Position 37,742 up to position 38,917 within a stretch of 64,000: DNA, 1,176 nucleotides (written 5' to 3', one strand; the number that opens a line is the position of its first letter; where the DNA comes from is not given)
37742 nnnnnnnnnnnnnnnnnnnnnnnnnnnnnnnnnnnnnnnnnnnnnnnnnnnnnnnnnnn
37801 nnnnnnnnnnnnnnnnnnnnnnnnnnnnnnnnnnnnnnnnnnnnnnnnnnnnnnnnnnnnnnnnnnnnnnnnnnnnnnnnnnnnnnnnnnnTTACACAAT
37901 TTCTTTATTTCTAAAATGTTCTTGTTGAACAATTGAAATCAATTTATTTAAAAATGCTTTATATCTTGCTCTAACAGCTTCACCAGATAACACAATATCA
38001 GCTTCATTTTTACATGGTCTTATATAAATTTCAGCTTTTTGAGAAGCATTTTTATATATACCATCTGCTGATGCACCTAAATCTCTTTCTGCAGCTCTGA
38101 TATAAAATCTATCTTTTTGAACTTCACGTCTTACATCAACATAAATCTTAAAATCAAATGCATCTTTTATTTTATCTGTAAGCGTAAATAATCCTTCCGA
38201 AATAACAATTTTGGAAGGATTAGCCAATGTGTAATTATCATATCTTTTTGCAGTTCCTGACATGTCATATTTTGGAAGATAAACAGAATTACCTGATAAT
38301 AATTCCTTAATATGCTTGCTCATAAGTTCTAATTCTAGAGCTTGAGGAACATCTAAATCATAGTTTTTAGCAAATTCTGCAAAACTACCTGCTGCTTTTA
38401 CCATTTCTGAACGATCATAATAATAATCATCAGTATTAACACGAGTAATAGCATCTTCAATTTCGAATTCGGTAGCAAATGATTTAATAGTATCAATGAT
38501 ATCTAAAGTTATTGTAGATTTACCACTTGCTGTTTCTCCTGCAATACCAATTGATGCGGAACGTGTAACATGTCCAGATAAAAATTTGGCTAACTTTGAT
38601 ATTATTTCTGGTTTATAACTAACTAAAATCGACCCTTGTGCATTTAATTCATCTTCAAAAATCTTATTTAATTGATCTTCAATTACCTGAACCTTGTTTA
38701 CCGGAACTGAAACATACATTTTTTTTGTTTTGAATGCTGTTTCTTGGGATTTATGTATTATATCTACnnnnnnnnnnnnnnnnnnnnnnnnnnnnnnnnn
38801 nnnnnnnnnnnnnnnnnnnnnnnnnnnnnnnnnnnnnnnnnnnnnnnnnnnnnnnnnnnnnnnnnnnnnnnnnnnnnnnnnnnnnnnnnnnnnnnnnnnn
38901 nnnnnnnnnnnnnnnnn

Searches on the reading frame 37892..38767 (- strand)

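Call 16: search_protein_families(library=pfam, proteins=[window:37892-38767:-], max_evalue=0.01)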
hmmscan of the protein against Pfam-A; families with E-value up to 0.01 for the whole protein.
window:37892-38767:- (291 aa): 1 family
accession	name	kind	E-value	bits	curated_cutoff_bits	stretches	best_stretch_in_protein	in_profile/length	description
PF00485.24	PRK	-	1.5e-22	80.9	22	1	73-260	2-187/196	Phosphoribulokinase / Uridine kinase family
